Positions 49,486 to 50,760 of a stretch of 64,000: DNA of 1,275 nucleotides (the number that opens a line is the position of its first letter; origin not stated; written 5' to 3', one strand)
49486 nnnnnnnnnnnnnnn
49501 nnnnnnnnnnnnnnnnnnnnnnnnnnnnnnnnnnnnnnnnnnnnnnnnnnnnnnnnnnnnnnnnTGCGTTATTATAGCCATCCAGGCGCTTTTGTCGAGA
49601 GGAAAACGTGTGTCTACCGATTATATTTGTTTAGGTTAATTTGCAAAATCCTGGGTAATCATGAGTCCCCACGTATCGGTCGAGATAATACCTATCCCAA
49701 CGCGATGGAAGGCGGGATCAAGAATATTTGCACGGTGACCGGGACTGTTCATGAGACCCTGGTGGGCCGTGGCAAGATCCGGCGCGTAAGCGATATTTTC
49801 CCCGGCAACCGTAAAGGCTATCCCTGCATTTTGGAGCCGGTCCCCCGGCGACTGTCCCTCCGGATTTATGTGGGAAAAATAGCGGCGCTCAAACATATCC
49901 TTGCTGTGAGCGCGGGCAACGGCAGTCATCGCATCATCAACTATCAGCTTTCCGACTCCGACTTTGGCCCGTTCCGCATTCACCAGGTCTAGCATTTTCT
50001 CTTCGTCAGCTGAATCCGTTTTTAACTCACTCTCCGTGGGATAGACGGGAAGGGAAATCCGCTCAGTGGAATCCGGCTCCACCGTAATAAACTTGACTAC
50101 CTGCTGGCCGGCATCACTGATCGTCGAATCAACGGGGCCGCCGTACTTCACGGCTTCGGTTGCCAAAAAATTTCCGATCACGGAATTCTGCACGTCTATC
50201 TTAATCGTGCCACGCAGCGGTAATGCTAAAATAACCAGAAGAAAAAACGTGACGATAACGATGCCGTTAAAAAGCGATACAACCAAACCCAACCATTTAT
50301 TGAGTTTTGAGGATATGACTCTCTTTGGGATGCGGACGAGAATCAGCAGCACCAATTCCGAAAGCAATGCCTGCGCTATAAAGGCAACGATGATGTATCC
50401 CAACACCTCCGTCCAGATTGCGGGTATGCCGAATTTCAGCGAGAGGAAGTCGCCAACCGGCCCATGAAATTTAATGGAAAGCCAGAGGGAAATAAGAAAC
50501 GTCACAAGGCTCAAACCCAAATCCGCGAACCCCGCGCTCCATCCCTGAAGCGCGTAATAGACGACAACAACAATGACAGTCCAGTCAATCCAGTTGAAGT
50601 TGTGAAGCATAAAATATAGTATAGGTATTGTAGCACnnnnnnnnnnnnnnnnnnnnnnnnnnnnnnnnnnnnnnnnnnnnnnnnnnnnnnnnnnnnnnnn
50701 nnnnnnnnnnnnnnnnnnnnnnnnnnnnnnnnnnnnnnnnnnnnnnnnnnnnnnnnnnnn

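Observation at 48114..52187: A 4-kb envelope/redox gene block inserted between rpsG and fusA in the otherwise canonical str operon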

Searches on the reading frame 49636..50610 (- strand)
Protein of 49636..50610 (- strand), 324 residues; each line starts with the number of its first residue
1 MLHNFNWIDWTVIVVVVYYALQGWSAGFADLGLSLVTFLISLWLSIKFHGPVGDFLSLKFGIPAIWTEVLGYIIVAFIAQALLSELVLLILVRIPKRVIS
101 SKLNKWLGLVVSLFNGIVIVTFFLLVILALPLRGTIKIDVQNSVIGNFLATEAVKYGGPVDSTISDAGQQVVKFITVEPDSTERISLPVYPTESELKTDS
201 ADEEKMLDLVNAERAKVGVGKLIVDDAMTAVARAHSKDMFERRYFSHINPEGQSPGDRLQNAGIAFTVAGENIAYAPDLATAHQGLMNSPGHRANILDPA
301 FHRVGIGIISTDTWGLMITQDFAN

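Call 3: search_protein_families(library=pfam, proteins=[window:49636-50610:-], max_evalue=0.01)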
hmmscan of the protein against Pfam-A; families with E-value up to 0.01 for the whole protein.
window:49636-50610:- (324 aa): 2 families
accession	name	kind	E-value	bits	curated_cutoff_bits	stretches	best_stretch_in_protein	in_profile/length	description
PF00188.32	CAP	-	2.3e-16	61.1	21.1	1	207-321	1-116/117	Cysteine-rich secretory protein family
PF02674.22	Colicin_V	-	8.1e-14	52.3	29.3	1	8-150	1-140/144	Colicin V production protein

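Call 4: search_protein_families(library=ncbifam, proteins=[window:49636-50610:-], max_evalue=0.01)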
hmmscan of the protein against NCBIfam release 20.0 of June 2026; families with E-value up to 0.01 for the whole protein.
window:49636-50610:- (324 aa): 4 families
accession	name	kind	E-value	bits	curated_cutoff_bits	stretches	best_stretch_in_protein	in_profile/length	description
TIGR02909.1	spore_YkwD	subfamily_domain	8.1e-36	122.7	171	1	201-323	3-126/127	uncharacterized protein, YkwD family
NF052539.1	DivAsocLipDalA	equivalog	9.9e-17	61.3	200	1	203-311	48-157/169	divisome-associated lipoprotein DalA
NF033740.0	MarP_fam_protase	equivalog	1.7e-05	24.1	250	1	8-145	1-134/390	MarP family serine protease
NF008100.0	PRK10845.1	equivalog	0.009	16.1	264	0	7-127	3-120/162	colicin V production protein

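Call 25: find_homologous_proteins(query=window:49636-50610:-, max_evalue=0.001)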
Query window:49636-50610:- (324 aa): 4683 proteins with E <= 0.001 among 8000 candidates; the best 120 are listed.
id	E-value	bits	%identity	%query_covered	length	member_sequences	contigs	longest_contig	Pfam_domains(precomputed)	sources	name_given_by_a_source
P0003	1.1e-209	713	100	100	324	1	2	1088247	PF00188.33,PF02674.23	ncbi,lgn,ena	-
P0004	2.2e-171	588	80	100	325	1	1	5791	PF00188.33,PF02674.23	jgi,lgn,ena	-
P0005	5.7e-171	586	79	100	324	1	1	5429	PF00188.33,PF02674.23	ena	-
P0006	1.4e-169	582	80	99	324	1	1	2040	PF00188.33,PF02674.23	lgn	-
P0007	2.8e-168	577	78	100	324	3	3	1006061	PF00188.33,PF02674.23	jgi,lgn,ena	jgi:uncharacterized protein YkwD/uncharacterized membrane protein required for colicin V production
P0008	8.7e-167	572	77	100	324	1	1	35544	PF00188.33,PF02674.23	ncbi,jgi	jgi:uncharacterized protein YkwD/uncharacterized membrane protein required for colicin V production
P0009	1.4e-166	572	77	100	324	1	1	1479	PF00188.33,PF02674.23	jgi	jgi:uncharacterized protein YkwD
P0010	2.3e-166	571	78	99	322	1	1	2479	PF00188.33,PF02674.23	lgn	-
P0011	1.2e-165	569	77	99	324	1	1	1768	PF00188.33,PF02674.23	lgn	-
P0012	1.5e-164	565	77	100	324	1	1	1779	PF00188.33,PF02674.23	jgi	-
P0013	4.2e-164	564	77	99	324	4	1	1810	PF00188.33,PF02674.23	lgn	-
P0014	1.9e-163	561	77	100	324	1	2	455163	PF00188.33,PF02674.23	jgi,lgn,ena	jgi:uncharacterized protein YkwD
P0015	1.1e-162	559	76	100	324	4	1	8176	PF00188.33,PF02674.23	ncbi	-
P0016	3.5e-162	557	76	100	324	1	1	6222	PF00188.33,PF02674.23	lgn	-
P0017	2.5e-161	554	78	99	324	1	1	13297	PF00188.33,PF02674.23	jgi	jgi:uncharacterized protein YkwD/uncharacterized membrane protein required for colicin V production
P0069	7.0e-120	418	59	99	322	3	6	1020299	PF00188.33,PF02674.23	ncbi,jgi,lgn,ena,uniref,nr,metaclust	ncbi:hypothetical protein A3A79_03755 [Candidatus Gottesmanbacteria bacterium RIFCSPLOWO2_01_FULL_43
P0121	5.5e-110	386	52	99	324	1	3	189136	PF00188.33,PF02674.23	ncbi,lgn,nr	ncbi:CvpA family protein [Candidatus Gottesmanbacteria bacterium]|nr:CvpA family protein [Candidatus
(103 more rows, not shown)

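Call 26: find_encoding_contigs(protein=P0007, flank=8000, max_places=2)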
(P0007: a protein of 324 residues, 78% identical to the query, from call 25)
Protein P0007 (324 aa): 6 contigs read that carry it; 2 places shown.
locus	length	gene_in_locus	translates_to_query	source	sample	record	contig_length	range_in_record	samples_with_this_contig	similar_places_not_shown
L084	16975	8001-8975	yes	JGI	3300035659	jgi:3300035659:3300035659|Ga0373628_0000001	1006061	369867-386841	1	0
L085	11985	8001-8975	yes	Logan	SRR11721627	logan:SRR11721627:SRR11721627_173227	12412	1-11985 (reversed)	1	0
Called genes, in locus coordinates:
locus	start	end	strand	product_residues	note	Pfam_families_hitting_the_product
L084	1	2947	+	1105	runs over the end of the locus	PF04563:RNA_pol_Rpb2_1 (weak), PF04561:RNA_pol_Rpb2_2, PF04565:RNA_pol_Rpb2_3, PF10385:RNA_pol_Rpb2_45, PF00562:RNA_pol_Rpb2_6, PF04560:RNA_pol_Rpb2_7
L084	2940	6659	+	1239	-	PF04997:RNA_pol_Rpb1_1, PF00623:RNA_pol_Rpb1_2, PF04983:RNA_pol_Rpb1_3, PF04998:RNA_pol_Rpb1_5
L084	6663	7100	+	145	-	PF00164:Ribosom_S12_S23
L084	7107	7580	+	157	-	PF00177:Ribosomal_S7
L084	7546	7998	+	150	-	-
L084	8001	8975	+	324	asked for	PF02674:Colicin_V, PF00188:CAP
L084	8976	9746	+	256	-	-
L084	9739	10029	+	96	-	PF07883:Cupin_2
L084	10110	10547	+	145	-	-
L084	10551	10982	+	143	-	-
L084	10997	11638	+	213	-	PF12686:DUF3800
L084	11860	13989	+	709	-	PF00009:GTP_EFTU, PF03144:GTP_EFTU_D2, PF22042:EF-G_D2, PF14492:EFG_III, PF16658:RF3_C (weak), PF03764:EFG_IV, PF00679:EFG_C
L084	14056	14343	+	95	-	-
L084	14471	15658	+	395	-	PF00009:GTP_EFTU, PF03144:GTP_EFTU_D2, PF03143:GTP_EFTU_D3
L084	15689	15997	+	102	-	PF00338:Ribosomal_S10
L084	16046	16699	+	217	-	PF00297:Ribosomal_L3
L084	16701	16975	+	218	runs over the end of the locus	PF00573:Ribosomal_L4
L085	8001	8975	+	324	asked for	PF02674:Colicin_V, PF00188:CAP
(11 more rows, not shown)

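Call 27: find_encoding_contigs(protein=P0069, flank=8000, max_places=2)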
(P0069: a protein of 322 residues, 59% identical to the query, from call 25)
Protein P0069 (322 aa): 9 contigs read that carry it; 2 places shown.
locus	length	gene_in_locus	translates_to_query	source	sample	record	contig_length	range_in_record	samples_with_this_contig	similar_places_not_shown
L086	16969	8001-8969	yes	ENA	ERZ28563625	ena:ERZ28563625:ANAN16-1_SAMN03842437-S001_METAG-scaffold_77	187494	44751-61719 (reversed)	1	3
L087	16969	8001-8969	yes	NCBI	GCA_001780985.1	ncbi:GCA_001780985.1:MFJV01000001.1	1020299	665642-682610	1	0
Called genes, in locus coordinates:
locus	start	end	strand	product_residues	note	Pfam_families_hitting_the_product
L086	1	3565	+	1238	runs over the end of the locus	PF04997:RNA_pol_Rpb1_1, PF00623:RNA_pol_Rpb1_2, PF04983:RNA_pol_Rpb1_3, PF04998:RNA_pol_Rpb1_5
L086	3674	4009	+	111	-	PF00164:Ribosom_S12_S23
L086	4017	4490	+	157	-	PF00177:Ribosomal_S7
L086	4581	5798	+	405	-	PF22807:TrAA12, PF07995:GSDH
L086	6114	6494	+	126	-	-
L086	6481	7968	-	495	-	PF02683:DsbD_TM (faint), PF00578:AhpC-TSA, PF08534:Redoxin, PF13905:Thioredoxin_8, PF17991:Thioredoxin_10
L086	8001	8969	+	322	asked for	PF02674:Colicin_V, PF00188:CAP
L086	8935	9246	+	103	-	PF01035:DNA_binding_1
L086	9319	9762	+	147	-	-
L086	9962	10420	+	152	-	-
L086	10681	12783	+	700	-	PF00009:GTP_EFTU, PF22042:EF-G_D2, PF03144:GTP_EFTU_D2, PF14492:EFG_III, PF16658:RF3_C (weak), PF03764:EFG_IV, PF00679:EFG_C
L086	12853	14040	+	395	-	PF00009:GTP_EFTU, PF03144:GTP_EFTU_D2, PF03143:GTP_EFTU_D3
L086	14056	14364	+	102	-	PF00338:Ribosomal_S10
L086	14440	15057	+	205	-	PF00297:Ribosomal_L3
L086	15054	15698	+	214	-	PF00573:Ribosomal_L4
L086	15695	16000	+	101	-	PF00276:Ribosomal_L23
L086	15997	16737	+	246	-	PF00181:Ribosomal_L2_N, PF03947:Ribosomal_L2_C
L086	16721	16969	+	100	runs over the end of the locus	PF00203:Ribosomal_S19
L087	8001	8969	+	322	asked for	PF02674:Colicin_V, PF00188:CAP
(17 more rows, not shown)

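Call 28: find_encoding_contigs(protein=P0121, flank=8000, max_places=2)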
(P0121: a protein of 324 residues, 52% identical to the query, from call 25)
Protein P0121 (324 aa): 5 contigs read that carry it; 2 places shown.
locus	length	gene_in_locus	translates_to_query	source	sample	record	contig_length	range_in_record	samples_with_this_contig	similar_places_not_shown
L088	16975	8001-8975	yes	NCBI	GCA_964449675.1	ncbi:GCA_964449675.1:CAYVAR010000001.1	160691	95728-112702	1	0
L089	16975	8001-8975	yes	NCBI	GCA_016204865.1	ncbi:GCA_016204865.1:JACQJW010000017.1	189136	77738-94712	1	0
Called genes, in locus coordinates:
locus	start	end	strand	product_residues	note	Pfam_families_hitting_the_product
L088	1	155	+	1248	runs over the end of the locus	PF04997:RNA_pol_Rpb1_1, PF00623:RNA_pol_Rpb1_2, PF04983:RNA_pol_Rpb1_3, PF04998:RNA_pol_Rpb1_5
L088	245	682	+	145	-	PF00164:Ribosom_S12_S23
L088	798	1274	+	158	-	PF00177:Ribosomal_S7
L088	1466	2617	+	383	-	-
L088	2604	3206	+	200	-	PF00730:HhH-GPD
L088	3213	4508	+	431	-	PF22807:TrAA12, PF07995:GSDH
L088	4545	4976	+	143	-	-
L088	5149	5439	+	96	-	-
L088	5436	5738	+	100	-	PF12441:CopG_antitoxin (weak)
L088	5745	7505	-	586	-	PF02683:DsbD_TM, PF13386:DsbD_2 (weak), PF08534:Redoxin, PF00578:AhpC-TSA, PF13905:Thioredoxin_8, PF17991:Thioredoxin_10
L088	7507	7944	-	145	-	PF00085:Thioredoxin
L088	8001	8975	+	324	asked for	PF02674:Colicin_V, PF00188:CAP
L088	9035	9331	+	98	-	PF01035:DNA_binding_1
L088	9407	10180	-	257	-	PF00106:adh_short, PF08659:KR, PF13561:adh_short_C2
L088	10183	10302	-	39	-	-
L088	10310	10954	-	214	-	-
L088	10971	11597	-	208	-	PF13462:Thioredoxin_4, PF01323:DSBA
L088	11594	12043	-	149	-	PF07884:VKOR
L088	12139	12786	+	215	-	PF00027:cNMP_binding, PF13545:HTH_Crp_2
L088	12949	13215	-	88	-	PF18926:DUF5676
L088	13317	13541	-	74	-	PF11666:DUF2933 (weak)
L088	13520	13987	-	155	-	-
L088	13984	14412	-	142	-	-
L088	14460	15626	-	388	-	PF00581:Rhodanese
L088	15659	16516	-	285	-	PF02683:DsbD_TM (weak)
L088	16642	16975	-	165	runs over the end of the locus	PF07610:DUF1573, PF22544:HYDIN_VesB_CFA65-like_Ig (weak)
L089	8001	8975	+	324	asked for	PF02674:Colicin_V, PF00188:CAP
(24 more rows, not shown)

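Call 49: find_encoding_contigs(protein=P0004, flank=6000, max_places=2)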
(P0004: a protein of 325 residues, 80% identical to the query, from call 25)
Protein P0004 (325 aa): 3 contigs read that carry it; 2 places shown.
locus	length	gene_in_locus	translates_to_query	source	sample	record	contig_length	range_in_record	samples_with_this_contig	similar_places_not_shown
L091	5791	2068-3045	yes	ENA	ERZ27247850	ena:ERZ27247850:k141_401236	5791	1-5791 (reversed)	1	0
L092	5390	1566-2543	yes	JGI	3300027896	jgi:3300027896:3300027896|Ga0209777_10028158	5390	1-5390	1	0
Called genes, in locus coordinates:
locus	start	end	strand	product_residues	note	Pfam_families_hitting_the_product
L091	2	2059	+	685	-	?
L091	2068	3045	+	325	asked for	PF02674:Colicin_V, PF00188:CAP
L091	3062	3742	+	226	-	PF00535:Glycos_transf_2, PF13641:Glyco_tranf_2_3 (weak)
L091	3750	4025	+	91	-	-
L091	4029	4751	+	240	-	PF01411:tRNA-synt_2c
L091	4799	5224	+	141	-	-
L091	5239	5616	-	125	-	-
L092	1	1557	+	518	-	?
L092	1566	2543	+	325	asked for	PF02674:Colicin_V, PF00188:CAP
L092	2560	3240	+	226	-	PF00535:Glycos_transf_2, PF13641:Glyco_tranf_2_3 (weak)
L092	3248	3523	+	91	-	-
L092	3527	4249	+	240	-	PF01411:tRNA-synt_2c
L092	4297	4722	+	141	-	-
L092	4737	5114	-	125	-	-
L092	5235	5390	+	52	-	?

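Call 50: search_protein_families(library=pfam, proteins=[L091:2-2059:+, L091:3750-4025:+, L091:4799-5224:+, L084:8976-9746:+, L084:7639-7998:+, L086:9319-9762:+, L086:9962-10420:+, L088:1466-2617:+], max_evalue=0.01)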
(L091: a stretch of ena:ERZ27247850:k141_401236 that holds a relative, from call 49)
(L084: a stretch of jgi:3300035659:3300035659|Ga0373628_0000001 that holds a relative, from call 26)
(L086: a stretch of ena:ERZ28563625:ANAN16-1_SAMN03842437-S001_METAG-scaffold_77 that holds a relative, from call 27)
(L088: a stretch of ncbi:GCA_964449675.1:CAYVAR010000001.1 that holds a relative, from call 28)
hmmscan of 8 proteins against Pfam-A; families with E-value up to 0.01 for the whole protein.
L091:2-2059:+ (685 aa): 0 families

L091:3750-4025:+ (91 aa): 0 families

L091:4799-5224:+ (141 aa): 0 families

L084:8976-9746:+ (256 aa): 0 families

L084:7639-7998:+ (119 aa): 0 families

L086:9319-9762:+ (147 aa): 0 families

L086:9962-10420:+ (152 aa): 0 families

L088:1466-2617:+ (383 aa): 1 family
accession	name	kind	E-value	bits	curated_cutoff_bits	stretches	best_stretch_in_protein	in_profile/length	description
PF10518.14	TAT_signal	-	0.004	17.5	22.7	1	8-25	2-19/21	TAT (twin-arginine translocation) pathway signal sequence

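Call 57: search_protein_families(library=padloc, proteins=[window:49636-50610:-], max_evalue=0.1)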
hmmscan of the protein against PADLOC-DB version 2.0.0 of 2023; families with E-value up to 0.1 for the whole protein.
window:49636-50610:- (324 aa): 0 families
